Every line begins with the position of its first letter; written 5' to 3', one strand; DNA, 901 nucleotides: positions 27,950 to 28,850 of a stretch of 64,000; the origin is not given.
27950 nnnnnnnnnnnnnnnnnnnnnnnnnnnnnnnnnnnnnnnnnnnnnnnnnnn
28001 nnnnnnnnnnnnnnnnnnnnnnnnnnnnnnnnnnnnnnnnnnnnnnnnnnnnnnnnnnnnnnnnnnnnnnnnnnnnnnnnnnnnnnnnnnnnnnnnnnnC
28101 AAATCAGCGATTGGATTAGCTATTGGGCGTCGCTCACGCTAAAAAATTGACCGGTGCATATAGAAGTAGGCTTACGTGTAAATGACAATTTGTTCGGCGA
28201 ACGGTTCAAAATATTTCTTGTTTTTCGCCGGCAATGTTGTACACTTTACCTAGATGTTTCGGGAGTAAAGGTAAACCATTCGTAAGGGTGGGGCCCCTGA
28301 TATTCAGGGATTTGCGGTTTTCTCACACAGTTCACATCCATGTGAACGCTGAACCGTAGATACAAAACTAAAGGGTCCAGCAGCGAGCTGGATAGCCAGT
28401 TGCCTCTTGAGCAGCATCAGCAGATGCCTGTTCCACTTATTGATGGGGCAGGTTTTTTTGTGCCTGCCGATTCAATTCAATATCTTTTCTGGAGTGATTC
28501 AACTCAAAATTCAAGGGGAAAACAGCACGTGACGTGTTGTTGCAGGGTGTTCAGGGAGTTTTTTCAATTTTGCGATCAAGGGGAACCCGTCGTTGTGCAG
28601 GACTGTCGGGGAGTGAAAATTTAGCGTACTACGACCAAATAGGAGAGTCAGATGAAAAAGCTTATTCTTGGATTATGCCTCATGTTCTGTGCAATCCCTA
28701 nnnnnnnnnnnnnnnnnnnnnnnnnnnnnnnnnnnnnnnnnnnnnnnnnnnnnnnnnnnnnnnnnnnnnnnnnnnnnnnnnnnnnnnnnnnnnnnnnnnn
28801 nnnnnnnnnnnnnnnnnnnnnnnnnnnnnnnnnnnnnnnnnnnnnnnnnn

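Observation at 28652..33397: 1581-aa secreted enzyme with a triple malectin-like module and C-terminal beta-helix; 500-nt leader with an operator-like palindrome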

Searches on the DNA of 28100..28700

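Call 24: search_rna_families(source=window, start=28100, end=28700, threshold=evalue, max_evalue=10)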
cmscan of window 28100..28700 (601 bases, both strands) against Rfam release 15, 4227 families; matches with E-value up to 10: 2.
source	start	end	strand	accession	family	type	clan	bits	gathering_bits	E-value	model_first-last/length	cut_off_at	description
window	28332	28408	+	RF03168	c-di-GMP-I-UAU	Cis-reg; riboswitch;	CL00126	23.4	65.9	0.013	1-81/81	no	c-di-GMP-I-UAU riboswitch aptamer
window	28519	28618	-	RF02039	SPRY4-IT1_2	Gene; lncRNA;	-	12.9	40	2.4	1-120/120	no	SPRY4-IT1 conserved region 2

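Call 26: search_rna_families(source=window, start=28200, end=28480, threshold=evalue, max_evalue=10, show_alignments=4)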
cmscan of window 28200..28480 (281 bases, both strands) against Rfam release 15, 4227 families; matches with E-value up to 10: 1.
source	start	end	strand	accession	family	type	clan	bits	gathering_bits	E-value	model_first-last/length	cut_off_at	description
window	28332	28408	+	RF03168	c-di-GMP-I-UAU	Cis-reg; riboswitch;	CL00126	23.4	65.9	0.006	1-81/81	no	c-di-GMP-I-UAU riboswitch aptamer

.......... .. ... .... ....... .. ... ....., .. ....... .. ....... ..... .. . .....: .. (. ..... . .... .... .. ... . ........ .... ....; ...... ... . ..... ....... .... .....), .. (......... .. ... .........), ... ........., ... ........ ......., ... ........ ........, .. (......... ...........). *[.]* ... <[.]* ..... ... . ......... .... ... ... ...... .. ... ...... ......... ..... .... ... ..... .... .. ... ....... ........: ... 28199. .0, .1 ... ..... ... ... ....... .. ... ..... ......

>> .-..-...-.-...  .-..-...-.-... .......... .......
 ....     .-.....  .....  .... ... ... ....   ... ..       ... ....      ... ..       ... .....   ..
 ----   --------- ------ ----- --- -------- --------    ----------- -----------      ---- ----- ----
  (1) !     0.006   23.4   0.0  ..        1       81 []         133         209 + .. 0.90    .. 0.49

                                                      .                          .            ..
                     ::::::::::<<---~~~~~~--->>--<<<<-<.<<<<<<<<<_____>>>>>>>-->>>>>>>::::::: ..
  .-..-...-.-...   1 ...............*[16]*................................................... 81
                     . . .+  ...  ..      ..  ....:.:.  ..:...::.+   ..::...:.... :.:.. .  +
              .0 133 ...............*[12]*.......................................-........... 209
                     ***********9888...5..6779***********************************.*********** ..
